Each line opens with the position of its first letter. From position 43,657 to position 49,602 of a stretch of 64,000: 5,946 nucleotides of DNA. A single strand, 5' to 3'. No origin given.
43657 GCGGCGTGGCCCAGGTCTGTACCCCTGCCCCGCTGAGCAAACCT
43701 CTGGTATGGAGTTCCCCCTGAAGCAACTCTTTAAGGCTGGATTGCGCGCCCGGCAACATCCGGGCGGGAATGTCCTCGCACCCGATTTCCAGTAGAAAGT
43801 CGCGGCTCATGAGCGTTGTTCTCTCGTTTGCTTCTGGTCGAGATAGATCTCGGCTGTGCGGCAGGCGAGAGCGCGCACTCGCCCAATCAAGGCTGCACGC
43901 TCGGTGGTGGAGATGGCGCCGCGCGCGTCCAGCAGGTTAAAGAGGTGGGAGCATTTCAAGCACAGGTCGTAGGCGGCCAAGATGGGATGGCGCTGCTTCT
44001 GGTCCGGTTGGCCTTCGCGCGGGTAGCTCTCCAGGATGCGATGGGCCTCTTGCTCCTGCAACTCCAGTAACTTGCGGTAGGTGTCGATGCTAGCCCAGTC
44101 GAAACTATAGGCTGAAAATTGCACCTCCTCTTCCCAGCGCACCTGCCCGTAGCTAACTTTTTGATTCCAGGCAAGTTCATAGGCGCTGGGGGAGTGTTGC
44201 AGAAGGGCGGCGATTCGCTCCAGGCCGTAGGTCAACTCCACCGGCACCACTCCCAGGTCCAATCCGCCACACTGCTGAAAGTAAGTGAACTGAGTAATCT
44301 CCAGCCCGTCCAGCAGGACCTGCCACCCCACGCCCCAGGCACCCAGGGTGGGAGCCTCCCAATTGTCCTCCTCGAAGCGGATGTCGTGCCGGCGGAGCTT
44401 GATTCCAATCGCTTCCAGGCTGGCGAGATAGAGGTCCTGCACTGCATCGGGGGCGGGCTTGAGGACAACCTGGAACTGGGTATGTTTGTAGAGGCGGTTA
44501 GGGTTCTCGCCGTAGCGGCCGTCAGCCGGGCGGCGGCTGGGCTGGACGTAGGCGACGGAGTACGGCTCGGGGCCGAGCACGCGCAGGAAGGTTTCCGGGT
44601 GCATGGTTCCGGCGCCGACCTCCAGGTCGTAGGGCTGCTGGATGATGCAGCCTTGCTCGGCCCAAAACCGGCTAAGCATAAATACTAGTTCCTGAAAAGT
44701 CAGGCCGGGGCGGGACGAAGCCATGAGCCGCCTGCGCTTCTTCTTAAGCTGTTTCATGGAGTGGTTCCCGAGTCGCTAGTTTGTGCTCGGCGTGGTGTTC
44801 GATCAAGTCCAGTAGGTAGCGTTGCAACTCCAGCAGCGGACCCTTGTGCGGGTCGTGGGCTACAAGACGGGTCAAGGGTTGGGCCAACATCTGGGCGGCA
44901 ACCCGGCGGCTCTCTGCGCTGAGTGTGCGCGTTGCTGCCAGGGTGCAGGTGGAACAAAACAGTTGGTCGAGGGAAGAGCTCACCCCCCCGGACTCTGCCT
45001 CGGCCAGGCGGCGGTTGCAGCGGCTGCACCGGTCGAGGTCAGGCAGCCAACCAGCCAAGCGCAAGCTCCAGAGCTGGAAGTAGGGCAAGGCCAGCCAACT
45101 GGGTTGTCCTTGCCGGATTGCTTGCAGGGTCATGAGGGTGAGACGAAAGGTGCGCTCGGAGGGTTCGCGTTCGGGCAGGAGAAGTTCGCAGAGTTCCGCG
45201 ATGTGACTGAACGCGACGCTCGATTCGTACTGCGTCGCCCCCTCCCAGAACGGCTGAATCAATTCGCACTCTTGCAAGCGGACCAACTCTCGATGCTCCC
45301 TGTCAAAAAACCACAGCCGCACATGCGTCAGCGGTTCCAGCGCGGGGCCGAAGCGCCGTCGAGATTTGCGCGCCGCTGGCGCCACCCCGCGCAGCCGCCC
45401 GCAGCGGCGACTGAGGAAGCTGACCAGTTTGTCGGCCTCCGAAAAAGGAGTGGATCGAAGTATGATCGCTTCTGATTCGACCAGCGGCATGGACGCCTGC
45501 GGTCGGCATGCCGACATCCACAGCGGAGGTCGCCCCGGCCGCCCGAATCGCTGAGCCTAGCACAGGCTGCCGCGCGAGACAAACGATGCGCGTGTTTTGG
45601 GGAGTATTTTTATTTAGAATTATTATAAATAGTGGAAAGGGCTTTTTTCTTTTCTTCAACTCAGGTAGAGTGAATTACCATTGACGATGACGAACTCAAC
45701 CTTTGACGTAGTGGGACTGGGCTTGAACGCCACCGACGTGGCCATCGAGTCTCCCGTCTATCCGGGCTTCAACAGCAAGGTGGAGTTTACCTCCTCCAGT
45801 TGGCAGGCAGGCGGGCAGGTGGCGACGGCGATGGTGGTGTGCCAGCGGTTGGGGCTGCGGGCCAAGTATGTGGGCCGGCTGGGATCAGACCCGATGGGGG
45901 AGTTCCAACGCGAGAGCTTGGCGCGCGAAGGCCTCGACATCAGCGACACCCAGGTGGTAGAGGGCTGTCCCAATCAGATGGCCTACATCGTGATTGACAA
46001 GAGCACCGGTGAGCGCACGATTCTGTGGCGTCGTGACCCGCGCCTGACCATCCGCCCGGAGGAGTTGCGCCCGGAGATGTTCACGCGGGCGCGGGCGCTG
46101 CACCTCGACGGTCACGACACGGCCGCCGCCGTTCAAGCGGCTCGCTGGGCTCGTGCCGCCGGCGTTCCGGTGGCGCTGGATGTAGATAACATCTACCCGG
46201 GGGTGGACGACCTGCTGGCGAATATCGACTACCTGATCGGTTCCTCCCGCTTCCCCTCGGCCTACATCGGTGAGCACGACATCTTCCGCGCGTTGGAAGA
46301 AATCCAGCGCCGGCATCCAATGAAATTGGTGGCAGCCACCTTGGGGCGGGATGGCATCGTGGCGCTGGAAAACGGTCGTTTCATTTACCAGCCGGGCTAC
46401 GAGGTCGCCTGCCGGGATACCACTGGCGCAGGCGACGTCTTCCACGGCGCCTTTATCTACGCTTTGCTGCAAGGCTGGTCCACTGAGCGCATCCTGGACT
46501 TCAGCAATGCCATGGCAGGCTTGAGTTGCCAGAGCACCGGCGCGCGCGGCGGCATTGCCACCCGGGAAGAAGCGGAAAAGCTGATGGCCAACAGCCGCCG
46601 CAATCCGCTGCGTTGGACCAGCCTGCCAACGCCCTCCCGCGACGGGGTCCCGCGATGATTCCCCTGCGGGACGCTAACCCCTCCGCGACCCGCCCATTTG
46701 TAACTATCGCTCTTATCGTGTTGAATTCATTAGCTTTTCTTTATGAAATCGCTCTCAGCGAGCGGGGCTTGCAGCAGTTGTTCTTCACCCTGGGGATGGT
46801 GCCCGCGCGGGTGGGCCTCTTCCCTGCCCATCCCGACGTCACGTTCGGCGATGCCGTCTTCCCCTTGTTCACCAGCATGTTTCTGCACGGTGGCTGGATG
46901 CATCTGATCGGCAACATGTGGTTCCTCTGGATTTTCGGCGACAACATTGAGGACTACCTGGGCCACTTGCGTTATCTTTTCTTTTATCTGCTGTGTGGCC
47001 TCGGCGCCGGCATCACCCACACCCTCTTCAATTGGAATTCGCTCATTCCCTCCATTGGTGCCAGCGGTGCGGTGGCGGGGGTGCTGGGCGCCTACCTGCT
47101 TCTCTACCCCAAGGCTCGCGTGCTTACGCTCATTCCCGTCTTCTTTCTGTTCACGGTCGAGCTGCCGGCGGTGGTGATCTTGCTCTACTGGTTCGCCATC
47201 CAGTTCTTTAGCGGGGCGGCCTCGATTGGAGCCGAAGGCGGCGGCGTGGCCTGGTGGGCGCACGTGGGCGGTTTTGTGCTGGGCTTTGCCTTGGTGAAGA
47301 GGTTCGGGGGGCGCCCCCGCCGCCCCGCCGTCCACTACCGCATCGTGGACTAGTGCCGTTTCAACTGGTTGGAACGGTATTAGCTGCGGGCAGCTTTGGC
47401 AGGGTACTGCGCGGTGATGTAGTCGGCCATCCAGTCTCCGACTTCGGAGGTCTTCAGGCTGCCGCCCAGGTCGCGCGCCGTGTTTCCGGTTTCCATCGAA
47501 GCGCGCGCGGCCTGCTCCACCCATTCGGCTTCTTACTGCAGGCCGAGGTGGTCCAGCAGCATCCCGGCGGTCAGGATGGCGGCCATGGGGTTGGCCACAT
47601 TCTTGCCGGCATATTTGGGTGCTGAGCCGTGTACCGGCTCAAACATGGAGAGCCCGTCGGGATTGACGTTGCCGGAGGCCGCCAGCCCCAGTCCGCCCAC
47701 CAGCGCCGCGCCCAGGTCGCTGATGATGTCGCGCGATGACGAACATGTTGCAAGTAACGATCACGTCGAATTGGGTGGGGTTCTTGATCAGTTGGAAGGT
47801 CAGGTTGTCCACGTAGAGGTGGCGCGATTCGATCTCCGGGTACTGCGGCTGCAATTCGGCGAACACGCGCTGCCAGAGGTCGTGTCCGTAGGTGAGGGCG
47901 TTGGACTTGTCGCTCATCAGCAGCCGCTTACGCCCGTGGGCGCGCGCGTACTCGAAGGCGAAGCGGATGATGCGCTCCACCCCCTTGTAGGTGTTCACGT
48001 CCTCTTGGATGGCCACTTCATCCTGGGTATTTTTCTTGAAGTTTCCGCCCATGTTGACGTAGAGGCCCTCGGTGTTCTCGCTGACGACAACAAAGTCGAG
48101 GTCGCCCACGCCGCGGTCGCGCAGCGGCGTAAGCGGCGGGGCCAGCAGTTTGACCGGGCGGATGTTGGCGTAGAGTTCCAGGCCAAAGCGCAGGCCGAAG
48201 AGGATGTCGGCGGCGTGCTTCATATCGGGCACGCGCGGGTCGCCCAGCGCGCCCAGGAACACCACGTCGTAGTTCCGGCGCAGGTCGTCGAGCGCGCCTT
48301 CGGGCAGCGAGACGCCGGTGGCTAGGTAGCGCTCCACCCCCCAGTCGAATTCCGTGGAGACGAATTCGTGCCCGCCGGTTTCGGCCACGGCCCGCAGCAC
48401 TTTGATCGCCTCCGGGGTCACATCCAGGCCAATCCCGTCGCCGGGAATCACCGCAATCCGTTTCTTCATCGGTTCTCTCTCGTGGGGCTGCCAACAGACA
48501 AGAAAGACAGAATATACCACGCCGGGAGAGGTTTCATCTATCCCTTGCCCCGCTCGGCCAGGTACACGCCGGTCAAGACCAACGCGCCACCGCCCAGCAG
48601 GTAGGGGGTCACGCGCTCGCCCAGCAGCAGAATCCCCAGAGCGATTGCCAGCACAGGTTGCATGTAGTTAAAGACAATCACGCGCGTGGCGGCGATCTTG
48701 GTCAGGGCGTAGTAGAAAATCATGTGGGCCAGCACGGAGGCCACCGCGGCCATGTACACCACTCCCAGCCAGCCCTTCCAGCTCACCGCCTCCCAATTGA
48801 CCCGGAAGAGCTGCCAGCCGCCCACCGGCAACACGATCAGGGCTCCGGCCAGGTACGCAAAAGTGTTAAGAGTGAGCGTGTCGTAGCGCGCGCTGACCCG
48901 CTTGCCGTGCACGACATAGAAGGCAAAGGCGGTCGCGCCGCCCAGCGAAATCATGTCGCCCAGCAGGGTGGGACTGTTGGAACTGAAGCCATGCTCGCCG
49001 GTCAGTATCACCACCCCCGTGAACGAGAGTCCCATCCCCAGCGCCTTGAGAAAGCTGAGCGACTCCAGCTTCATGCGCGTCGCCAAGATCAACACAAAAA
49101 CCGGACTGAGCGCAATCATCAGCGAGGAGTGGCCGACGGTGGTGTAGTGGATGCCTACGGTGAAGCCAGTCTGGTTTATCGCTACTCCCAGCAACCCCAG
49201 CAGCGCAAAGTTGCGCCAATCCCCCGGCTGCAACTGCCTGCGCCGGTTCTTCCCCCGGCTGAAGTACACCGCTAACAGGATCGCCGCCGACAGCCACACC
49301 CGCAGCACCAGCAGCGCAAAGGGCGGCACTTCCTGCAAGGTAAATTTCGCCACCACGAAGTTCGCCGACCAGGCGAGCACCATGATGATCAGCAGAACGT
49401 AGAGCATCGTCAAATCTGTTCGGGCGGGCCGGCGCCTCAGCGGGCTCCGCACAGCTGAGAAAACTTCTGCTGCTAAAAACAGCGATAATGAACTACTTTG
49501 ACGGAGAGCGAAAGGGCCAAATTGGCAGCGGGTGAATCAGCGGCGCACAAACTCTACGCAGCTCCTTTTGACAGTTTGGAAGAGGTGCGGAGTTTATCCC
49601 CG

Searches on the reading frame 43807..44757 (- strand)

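Call 58: search_protein_families(library=pfam, proteins=[window:43807-44757:-], max_evalue=0.00001)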
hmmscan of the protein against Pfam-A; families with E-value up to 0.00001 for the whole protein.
window:43807-44757:- (316 aa): 1 family
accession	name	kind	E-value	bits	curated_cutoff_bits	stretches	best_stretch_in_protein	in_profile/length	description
PF02091.20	tRNA-synt_2e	-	2.1e-127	424.6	27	1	21-309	1-277/278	Glycyl-tRNA synthetase alpha subunit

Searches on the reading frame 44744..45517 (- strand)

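Call 58: search_protein_families(library=pfam, proteins=[window:44744-45517:-], max_evalue=0.00001)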
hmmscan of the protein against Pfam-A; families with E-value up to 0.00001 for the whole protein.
window:44744-45517:- (257 aa): 2 families
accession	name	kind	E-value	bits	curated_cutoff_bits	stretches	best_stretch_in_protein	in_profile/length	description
PF02565.21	RecO_C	-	9.6e-24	84.3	22.1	1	96-250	3-156/157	Recombination protein O C terminal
PF11967.14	RecO_N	-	2.1e-22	79.4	27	1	10-90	1-80/80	Recombination protein O N terminal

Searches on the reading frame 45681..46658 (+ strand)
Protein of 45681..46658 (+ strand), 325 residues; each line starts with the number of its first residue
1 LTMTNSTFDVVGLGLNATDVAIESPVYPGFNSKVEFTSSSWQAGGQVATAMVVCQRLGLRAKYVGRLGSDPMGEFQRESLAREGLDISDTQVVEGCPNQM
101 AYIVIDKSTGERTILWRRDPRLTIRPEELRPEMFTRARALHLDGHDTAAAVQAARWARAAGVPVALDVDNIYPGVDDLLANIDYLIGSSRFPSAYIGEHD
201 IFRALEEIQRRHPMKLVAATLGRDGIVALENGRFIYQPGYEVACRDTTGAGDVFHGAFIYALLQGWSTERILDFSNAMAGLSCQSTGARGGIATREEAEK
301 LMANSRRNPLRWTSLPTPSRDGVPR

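Call 58: search_protein_families(library=pfam, proteins=[window:45681-46658:+], max_evalue=0.00001)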
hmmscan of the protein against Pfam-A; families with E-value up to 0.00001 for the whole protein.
window:45681-46658:+ (325 aa): 1 family
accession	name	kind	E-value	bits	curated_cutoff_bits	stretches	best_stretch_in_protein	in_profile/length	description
PF00294.29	PfkB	-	1.2e-40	140.2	25.8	1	32-291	24-298/302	pfkB family carbohydrate kinase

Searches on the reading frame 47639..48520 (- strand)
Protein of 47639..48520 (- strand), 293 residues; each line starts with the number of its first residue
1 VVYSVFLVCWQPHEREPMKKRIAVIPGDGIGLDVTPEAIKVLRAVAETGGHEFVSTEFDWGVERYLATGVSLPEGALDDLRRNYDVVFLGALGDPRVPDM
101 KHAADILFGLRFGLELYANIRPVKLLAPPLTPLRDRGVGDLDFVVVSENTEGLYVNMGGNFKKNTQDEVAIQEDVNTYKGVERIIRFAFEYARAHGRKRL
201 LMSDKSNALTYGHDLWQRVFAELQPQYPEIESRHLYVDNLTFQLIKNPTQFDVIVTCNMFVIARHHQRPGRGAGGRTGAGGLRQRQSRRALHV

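Call 58: search_protein_families(library=pfam, proteins=[window:47639-48520:-], max_evalue=0.00001)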
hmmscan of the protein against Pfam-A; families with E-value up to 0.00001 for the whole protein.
window:47639-48520:- (293 aa): 1 family
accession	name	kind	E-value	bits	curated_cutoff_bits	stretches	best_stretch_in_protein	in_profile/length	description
PF00180.25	Iso_dh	-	3.3e-56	191.5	27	1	22-260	2-242/348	Isocitrate/isopropylmalate dehydrogenase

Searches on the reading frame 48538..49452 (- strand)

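Call 58: search_protein_families(library=pfam, proteins=[window:48538-49452:-], max_evalue=0.00001)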
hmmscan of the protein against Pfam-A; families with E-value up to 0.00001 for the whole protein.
window:48538-49452:- (304 aa): 2 families
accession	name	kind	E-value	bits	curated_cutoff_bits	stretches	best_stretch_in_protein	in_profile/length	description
PF00892.27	EamA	-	7.3e-45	153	28.2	2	164-298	2-132/135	EamA-like transporter family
PF03151.22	TPT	-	4.3e-07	30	30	1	30-298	16-289/291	Triose-phosphate Transporter family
